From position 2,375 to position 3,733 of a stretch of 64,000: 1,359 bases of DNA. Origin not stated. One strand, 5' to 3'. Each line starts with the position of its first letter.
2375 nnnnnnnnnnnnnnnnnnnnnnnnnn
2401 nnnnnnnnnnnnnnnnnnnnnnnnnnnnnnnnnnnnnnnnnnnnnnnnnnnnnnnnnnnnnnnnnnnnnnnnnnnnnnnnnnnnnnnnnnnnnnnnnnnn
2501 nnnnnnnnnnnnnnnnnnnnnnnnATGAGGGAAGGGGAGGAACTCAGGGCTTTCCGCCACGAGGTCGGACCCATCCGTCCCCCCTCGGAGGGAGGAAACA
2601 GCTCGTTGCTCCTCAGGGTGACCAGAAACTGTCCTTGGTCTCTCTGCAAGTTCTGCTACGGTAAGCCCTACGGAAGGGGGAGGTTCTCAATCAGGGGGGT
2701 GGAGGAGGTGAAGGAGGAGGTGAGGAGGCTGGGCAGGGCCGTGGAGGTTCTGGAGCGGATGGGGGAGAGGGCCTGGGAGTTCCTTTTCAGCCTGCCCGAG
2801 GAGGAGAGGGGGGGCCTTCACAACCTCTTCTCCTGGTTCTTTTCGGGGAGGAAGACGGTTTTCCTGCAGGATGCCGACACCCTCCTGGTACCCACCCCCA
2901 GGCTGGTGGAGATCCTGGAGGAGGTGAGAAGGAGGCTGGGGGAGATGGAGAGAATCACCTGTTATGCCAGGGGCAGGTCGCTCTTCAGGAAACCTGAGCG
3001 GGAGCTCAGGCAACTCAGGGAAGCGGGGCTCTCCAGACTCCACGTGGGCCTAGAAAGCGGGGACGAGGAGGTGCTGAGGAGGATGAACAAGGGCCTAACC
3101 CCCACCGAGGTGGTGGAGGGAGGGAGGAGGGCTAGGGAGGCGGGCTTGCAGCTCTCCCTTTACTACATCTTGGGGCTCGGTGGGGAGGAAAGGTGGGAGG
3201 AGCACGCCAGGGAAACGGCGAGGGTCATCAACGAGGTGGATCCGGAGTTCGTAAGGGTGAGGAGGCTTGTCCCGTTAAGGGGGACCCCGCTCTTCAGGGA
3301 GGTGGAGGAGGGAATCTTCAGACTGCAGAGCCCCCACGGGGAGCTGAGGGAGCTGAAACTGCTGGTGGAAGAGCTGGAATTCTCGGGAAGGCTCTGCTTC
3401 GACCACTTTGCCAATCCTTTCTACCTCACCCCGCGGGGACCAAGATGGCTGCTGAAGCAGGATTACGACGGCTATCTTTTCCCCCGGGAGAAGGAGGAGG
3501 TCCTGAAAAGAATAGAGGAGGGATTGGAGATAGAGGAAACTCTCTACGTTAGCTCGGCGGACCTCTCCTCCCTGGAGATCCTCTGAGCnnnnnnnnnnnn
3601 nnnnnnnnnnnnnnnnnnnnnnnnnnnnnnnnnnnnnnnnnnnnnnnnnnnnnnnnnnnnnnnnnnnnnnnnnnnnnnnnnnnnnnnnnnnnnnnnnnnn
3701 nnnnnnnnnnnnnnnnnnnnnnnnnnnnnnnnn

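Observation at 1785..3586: HDAC-fold deacetylase translationally coupled to a Cx4Cx2C radical SAM enzyme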

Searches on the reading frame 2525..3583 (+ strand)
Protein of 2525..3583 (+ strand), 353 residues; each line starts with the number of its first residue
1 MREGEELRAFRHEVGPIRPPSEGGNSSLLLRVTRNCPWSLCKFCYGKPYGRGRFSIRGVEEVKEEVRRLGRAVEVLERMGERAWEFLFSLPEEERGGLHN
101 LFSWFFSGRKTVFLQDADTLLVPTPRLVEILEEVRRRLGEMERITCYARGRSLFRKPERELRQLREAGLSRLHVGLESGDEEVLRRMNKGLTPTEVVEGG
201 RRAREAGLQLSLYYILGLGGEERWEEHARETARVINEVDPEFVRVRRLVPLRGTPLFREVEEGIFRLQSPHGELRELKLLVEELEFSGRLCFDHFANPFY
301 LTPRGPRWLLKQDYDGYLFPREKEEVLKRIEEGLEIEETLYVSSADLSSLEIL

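Call 3: search_protein_families(library=pfam, proteins=[window:2525-3583:+], max_evalue=0.01)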
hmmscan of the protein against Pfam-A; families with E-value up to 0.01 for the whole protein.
window:2525-3583:+ (353 aa): 1 family
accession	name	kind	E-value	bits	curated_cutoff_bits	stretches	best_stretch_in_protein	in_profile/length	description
PF04055.27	Radical_SAM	-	1.1e-20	74.9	29.5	2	108-227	45-161/166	Radical SAM superfamily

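Call 4: search_protein_families(library=ncbifam, proteins=[window:2525-3583:+], max_evalue=0.01)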
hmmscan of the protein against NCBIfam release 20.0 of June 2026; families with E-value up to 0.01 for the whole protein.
window:2525-3583:+ (353 aa): 23 families
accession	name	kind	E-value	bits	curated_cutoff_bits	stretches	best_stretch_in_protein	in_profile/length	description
TIGR03471.1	HpnJ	equivalog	4.1e-15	55.6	577.6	1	114-264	250-392/472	hopanoid biosynthesis associated radical SAM protein HpnJ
TIGR04479.1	bcpD_PhpK_rSAM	subfamily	2e-14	52.8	600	1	112-260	291-431/504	PhpK family radical SAM P-methyltransferase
TIGR04013.1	B12_SAM_MJ_1487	hypoth_equivalog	7.5e-13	48.1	251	1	171-260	268-357/382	TIGR04013 family B12-binding domain/radical SAM domain-containing protein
TIGR04014.1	B12_SAM_MJ_0865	equivalog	1.3e-10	40.7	360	1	162-262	262-360/434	methyl-coenzyme M reductase glutamine C-methyltransferase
TIGR02026.1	BchE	equivalog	2.2e-08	33.4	481.35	1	145-262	275-389/497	magnesium-protoporphyrin IX monomethyl ester anaerobic oxidative cyclase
TIGR01212.1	TIGR01212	equivalog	8.6e-08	31.6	180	1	171-266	140-233/302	tRNA modification radical SAM protein MnmL/YtqA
TIGR04367.1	HpnR_B12_rSAM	equivalog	2.4e-07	29.7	650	1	112-257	232-370/490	hopanoid C-3 methylase HpnR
TIGR03975.1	rSAM_ocin_1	subfamily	4.8e-07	28.7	281.85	1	159-223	353-417/606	RiPP maturation radical SAM C-methyltransferase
TIGR04072.2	rSAM_ladder_B12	equivalog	7.2e-07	28.2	360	1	124-223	241-336/443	lipid biosynthesis B12-binding/radical SAM protein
TIGR00089.1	TIGR00089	subfamily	7.6e-06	25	251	1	165-256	245-336/429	MiaB/RimO family radical SAM methylthiotransferase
TIGR01211.1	ELP3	subfamily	1.8e-05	23.5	350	1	158-266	206-315/522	tRNA uridine(34) 5-carboxymethylaminomethyl modification radical SAM/GNAT enzyme Elp3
TIGR01578.1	MiaB-like-B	hypoth_equivalog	4e-05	22.6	314.7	1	171-257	245-331/421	tRNA (N(6)-L-threonylcarbamoyladenosine(37)-C(2))-methylthiotransferase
TIGR01579.1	MiaB-like-C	equivalog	4.4e-05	22.9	357.05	1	171-239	251-319/416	tRNA (N(6)-L-threonylcarbamoyladenosine(37)-C(2))-methylthiotransferase MtaB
TIGR00433.2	bioB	equivalog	5.3e-05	22.6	225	1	130-258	114-231/307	biotin synthase BioB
TIGR02666.1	moaA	equivalog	0.00022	20.3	284.05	1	127-209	76-156/336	GTP 3',8-cyclase MoaA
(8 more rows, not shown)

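Call 5: find_homologous_proteins(query=window:2525-3583:+, max_evalue=0.001)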
Query window:2525-3583:+ (353 aa): 2555 proteins with E <= 0.001 among 8000 candidates; the best 120 are listed.
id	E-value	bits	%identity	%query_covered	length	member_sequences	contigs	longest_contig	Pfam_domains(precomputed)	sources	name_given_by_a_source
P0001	6.1e-227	771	99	100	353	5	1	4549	PF04055.28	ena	-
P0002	5.5e-197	672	87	100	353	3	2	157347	PF04055.28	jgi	jgi:radical SAM superfamily enzyme YgiQ (UPF0313 family)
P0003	1.7e-193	661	85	100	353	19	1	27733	PF04055.28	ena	-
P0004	3.4e-184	630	82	100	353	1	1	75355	PF04055.28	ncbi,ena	-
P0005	1.6e-178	611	80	100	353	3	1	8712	PF04055.28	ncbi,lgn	ncbi:MAG: radical SAM protein [Candidatus Hadarchaeales archaeon]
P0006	1.4e-170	585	75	100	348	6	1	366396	PF04055.28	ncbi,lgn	ncbi:MAG: radical SAM protein [Candidatus Hadarchaeales archaeon]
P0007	2.4e-167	575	75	100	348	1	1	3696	PF04055.28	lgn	-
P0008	2.4e-166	571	79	98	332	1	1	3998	PF04055.28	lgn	-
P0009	1.2e-160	553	75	98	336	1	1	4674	PF04055.28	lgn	-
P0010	2.0e-123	430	55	100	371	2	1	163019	PF04055.28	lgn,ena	-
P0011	3.1e-116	407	51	99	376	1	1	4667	PF04055.28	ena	-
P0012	7.0e-116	405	51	99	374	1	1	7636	PF04055.28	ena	-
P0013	8.9e-116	405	51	99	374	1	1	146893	PF04055.28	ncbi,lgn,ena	-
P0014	8.9e-116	405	51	99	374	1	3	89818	PF04055.28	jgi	-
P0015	1.1e-115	405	51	99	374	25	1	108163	PF04055.28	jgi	jgi:radical SAM superfamily enzyme YgiQ (UPF0313 family)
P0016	4.2e-115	403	51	99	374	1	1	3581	PF04055.28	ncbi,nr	ncbi:MAG: radical SAM protein [Candidatus Verstraetearchaeota archaeon]|nr:radical SAM protein [Cand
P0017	4.2e-115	403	51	99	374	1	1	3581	PF04055.28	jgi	-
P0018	3.3e-114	400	51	99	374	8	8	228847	PF04055.28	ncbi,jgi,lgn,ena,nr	ncbi:MAG: radical SAM protein [Candidatus Nezhaarchaeales archaeon]|nr:MAG: radical SAM protein [Can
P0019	3.4e-114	400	51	98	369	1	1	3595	PF04055.28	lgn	-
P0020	1.5e-113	398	51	99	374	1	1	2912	PF04055.28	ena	-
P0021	1.7e-113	398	52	98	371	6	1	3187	PF04055.28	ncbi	ncbi:MAG: radical SAM protein [Candidatus Bathyarchaeia archaeon]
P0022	2.7e-113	397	51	99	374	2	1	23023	PF04055.28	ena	-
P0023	8.5e-112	392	50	99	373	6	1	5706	PF04055.28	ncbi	ncbi:MAG: radical SAM protein [Candidatus Bathyarchaeia archaeon]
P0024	1.0e-111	392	51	98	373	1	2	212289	PF04055.28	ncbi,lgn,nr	ncbi:MAG: radical SAM protein [Nitrososphaerota archaeon]|nr:radical SAM protein [Candidatus Bathyar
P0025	1.1e-111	392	52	98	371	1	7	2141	PF04055.28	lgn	-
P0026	1.4e-111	391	51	98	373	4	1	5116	PF04055.28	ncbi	ncbi:MAG: radical SAM protein [Candidatus Bathyarchaeia archaeon]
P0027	4.1e-111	390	49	98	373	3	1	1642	PF04055.28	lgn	-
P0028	1.2e-110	388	49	98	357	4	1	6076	PF04055.28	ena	-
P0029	3.6e-109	383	49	99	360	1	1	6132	PF04055.28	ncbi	ncbi:MAG: radical SAM protein [Candidatus Methanospirareceae archaeon]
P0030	4.3e-109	383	48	99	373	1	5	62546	PF04055.28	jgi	-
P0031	8.3e-109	382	49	99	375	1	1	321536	PF04055.28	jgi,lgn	jgi:radical SAM superfamily enzyme YgiQ (UPF0313 family)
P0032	1.2e-108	382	49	98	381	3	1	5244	PF04055.28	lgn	-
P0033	2.9e-108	380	47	99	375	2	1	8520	PF04055.28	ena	-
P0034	3.3e-108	380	49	99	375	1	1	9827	PF04055.28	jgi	-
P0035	3.9e-108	380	49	99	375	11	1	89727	PF04055.28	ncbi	ncbi:MAG: radical SAM protein [Candidatus Bathyarchaeaceae archaeon]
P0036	5.3e-108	379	48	98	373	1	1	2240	PF04055.28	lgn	-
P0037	7.7e-108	379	48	99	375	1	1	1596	PF04055.28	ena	-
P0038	9.3e-108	379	49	99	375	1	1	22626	PF04055.28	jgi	jgi:radical SAM superfamily enzyme YgiQ (UPF0313 family)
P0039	1.0e-107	379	49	99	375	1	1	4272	PF04055.28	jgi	-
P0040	1.2e-107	378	49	99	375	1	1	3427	PF04055.28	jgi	-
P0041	1.3e-107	378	48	98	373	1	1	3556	PF04055.28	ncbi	ncbi:MAG: radical SAM protein [Candidatus Bathyarchaeia archaeon]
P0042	1.4e-107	378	48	99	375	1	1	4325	PF04055.28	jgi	jgi:radical SAM superfamily enzyme YgiQ (UPF0313 family)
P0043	2.2e-107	377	48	99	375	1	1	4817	PF04055.28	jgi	jgi:radical SAM superfamily enzyme YgiQ (UPF0313 family)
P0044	3.0e-107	377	49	99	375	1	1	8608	PF04055.28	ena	-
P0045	3.7e-107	377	48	99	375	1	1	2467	PF04055.28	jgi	jgi:radical SAM superfamily enzyme YgiQ (UPF0313 family)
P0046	4.2e-107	377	49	98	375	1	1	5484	PF04055.28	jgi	-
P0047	5.8e-107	376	49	98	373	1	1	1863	PF04055.28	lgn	-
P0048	8.0e-107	376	48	99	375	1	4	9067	PF04055.28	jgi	-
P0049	8.9e-107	375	47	99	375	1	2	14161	PF04055.28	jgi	-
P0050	9.0e-107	375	48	99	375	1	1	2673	PF04055.28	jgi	jgi:radical SAM superfamily enzyme YgiQ (UPF0313 family)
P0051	1.0e-106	375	49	99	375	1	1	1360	PF04055.28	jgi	-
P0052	1.0e-106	375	48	99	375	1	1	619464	PF04055.28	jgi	-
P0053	1.2e-106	375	47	99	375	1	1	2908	PF04055.28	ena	-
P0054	1.2e-106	375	48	99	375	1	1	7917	PF04055.28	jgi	-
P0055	1.7e-106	375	48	99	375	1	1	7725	PF04055.28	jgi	-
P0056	2.2e-106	374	47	98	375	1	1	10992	PF04055.28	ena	-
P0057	2.2e-106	374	48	99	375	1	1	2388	PF04055.28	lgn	-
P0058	3.2e-106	374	47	99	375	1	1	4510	PF04055.28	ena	-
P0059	4.0e-106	373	46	100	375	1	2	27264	PF04055.28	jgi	-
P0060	6.2e-106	373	47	99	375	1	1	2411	PF04055.28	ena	-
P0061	6.6e-106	373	47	99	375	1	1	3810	PF04055.28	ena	-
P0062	7.2e-106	372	49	99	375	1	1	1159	PF04055.28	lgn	-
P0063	7.8e-106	372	47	99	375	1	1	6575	PF04055.28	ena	-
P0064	8.6e-106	372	47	99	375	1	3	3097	PF04055.28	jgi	jgi:radical SAM superfamily enzyme YgiQ (UPF0313 family)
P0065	9.4e-106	372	47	99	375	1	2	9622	PF04055.28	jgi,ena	-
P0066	1.1e-105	372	47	99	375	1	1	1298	PF04055.28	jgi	-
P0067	1.8e-105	371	50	97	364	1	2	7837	PF04055.28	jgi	jgi:radical SAM superfamily enzyme YgiQ (UPF0313 family)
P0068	1.9e-105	371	47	99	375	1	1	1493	PF04055.28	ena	-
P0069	2.0e-105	371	47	99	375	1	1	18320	PF04055.28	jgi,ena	-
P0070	3.1e-105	370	47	99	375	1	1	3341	PF04055.28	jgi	jgi:radical SAM superfamily enzyme YgiQ (UPF0313 family)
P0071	4.0e-105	370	47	99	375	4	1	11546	PF04055.28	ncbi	-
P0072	5.2e-105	370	47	99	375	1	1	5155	PF04055.28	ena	-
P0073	7.5e-105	369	47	99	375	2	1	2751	PF04055.28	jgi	-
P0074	7.6e-105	369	47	99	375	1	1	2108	PF04055.28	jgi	-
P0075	9.5e-105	369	47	99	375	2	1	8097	PF04055.28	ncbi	-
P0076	9.7e-105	369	47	99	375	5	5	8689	PF04055.28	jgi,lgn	-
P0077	1.3e-104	368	48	98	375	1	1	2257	PF04055.28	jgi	-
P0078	2.2e-104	368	47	99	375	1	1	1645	PF04055.28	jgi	jgi:radical SAM superfamily enzyme YgiQ (UPF0313 family)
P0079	4.2e-104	367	46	97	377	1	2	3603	PF04055.28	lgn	-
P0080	5.8e-104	366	47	99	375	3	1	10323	PF04055.28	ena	-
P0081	7.1e-104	366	48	99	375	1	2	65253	PF04055.28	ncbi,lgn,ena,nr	ncbi:MAG: Radical SAM superfamily protein [Candidatus Bathyarchaeota archaeon BA2]|nr:MAG: Radical S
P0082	7.9e-104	366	50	97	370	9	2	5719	PF04055.28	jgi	jgi:hypothetical protein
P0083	9.5e-104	365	48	98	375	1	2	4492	PF04055.28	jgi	jgi:radical SAM superfamily enzyme YgiQ (UPF0313 family)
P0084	1.3e-103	365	50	96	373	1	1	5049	PF04055.28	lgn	-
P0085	1.5e-103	365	48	97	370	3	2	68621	PF04055.28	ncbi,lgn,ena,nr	ncbi:MAG: radical SAM protein [Thermoprotei archaeon]|nr:MAG: radical SAM protein [Thermoprotei arch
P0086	2.0e-103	364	46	99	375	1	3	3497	PF04055.28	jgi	jgi:radical SAM superfamily enzyme YgiQ (UPF0313 family)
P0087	2.2e-103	364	46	99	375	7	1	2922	PF04055.28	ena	-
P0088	2.2e-103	364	47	97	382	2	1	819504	PF04055.28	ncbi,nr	ncbi:MAG: radical SAM protein [Candidatus Bathyarchaeota archaeon]|nr:MAG: radical SAM protein [Cand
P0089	2.8e-103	364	46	99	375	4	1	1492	PF04055.28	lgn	-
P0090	3.0e-103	364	45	99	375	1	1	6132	PF04055.28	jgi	-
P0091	4.8e-103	363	48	97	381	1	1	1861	PF04055.28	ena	-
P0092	5.9e-103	363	47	98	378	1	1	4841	PF04055.28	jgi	-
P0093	6.9e-103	363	47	99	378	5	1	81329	PF04055.28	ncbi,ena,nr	ncbi:MAG TPA: radical SAM protein [Dehalococcoidia bacterium]|nr:radical SAM protein [Dehalococcoidi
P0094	8.3e-103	362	47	99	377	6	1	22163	PF04055.28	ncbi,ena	-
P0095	9.8e-103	362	51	99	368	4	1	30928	PF04055.28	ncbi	-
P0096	1.7e-102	361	50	99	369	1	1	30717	PF04055.28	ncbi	ncbi:MAG: radical SAM protein [Candidatus Nezhaarchaeales archaeon]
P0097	1.9e-102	361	48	98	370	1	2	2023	PF04055.28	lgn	-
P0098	2.1e-102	361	47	99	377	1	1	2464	PF04055.28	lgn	-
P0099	2.6e-102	361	47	99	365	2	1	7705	PF04055.28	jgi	jgi:radical SAM superfamily enzyme YgiQ (UPF0313 family)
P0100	3.9e-102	360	47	99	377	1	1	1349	PF04055.28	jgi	jgi:radical SAM superfamily enzyme YgiQ (UPF0313 family)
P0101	4.6e-102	360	46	99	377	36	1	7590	PF04055.28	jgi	jgi:radical SAM superfamily enzyme YgiQ (UPF0313 family)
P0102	4.6e-102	360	49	98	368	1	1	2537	PF04055.28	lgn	-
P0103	5.3e-102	360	47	98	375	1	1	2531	PF04055.28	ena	-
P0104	7.8e-102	359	49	97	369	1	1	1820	PF04055.28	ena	-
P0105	9.3e-102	359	48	97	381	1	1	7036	PF04055.28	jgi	jgi:radical SAM superfamily enzyme YgiQ (UPF0313 family)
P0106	1.6e-101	358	47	99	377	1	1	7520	PF04055.28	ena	-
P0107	1.9e-101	358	49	97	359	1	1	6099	PF04055.28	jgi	jgi:radical SAM superfamily enzyme YgiQ (UPF0313 family)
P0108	2.0e-101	358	46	97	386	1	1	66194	PF04055.28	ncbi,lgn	-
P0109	2.3e-101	358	45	99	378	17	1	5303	PF04055.28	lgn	-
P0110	2.5e-101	358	46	96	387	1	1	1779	PF04055.28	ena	-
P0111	2.6e-101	357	46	99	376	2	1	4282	PF04055.28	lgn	-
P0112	3.0e-101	357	50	96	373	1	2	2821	PF04055.28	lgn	-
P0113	3.2e-101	357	46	98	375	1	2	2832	PF04055.28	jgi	-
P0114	3.5e-101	357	46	98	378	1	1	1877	PF04055.28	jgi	jgi:radical SAM superfamily enzyme YgiQ (UPF0313 family)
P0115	3.8e-101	357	47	98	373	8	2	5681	PF04055.28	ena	-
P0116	5.0e-101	357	47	99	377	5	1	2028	PF04055.28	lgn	-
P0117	6.0e-101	356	46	98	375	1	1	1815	PF04055.28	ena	-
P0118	6.2e-101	356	47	99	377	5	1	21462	PF04055.28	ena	-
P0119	6.3e-101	356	47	99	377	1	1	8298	PF04055.28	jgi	-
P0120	6.5e-101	356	45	98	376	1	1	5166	PF04055.28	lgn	-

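Call 6: search_solved_structures(query=window:2525-3583:+, max_evalue=1, show_alignments=2)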
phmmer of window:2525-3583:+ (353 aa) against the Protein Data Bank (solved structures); distinct sequences matched with E-value up to 1: 15.
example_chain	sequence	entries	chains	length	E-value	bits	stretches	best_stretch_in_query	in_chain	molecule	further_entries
9ccb_A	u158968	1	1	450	1.4e-09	40.8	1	172-266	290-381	Radical SAM core domain-containing protein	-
6iad_A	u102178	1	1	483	0.00037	23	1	157-266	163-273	Histone acetyltransferase, ELP3 family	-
6iaz_A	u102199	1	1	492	0.00038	22.9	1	157-266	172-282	Histone acetyltransferase, ELP3 family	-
6ia8_A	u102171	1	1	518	0.00042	22.8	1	157-266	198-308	Histone acetyltransferase, ELP3 family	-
8ptx_C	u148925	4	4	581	0.011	18.1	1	158-276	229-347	Elongator complex protein 3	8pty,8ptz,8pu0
8avg_C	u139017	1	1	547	0.036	16.5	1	158-276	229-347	Elongator complex protein 3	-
3t7v_A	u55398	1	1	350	0.048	16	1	160-257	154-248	methylornithine synthase PylB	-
6fd2_B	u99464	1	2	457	0.049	16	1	155-257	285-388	Putative apramycin biosynthetic oxidoreductase 4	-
6ia6_A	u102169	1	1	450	0.054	15.9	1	159-263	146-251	ELP3 family, ELP3 family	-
5l7j_A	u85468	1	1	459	0.054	15.9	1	159-263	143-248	ELP3 family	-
5l7l_A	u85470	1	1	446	0.054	15.9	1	159-264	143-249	ELP3 family, ELP3 family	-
1r30_A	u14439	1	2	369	0.098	15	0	157-258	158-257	Biotin synthase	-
5ul2_A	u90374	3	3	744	0.1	15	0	166-216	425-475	OxsB protein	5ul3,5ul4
6fz6_A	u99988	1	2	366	0.29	13.5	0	183-248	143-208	Probable dual-specificity RNA methyltransferase RlmN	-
1olt_A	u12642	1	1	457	0.87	11.9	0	161-318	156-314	OXYGEN-INDEPENDENT COPROPORPHYRINOGEN III OXIDASE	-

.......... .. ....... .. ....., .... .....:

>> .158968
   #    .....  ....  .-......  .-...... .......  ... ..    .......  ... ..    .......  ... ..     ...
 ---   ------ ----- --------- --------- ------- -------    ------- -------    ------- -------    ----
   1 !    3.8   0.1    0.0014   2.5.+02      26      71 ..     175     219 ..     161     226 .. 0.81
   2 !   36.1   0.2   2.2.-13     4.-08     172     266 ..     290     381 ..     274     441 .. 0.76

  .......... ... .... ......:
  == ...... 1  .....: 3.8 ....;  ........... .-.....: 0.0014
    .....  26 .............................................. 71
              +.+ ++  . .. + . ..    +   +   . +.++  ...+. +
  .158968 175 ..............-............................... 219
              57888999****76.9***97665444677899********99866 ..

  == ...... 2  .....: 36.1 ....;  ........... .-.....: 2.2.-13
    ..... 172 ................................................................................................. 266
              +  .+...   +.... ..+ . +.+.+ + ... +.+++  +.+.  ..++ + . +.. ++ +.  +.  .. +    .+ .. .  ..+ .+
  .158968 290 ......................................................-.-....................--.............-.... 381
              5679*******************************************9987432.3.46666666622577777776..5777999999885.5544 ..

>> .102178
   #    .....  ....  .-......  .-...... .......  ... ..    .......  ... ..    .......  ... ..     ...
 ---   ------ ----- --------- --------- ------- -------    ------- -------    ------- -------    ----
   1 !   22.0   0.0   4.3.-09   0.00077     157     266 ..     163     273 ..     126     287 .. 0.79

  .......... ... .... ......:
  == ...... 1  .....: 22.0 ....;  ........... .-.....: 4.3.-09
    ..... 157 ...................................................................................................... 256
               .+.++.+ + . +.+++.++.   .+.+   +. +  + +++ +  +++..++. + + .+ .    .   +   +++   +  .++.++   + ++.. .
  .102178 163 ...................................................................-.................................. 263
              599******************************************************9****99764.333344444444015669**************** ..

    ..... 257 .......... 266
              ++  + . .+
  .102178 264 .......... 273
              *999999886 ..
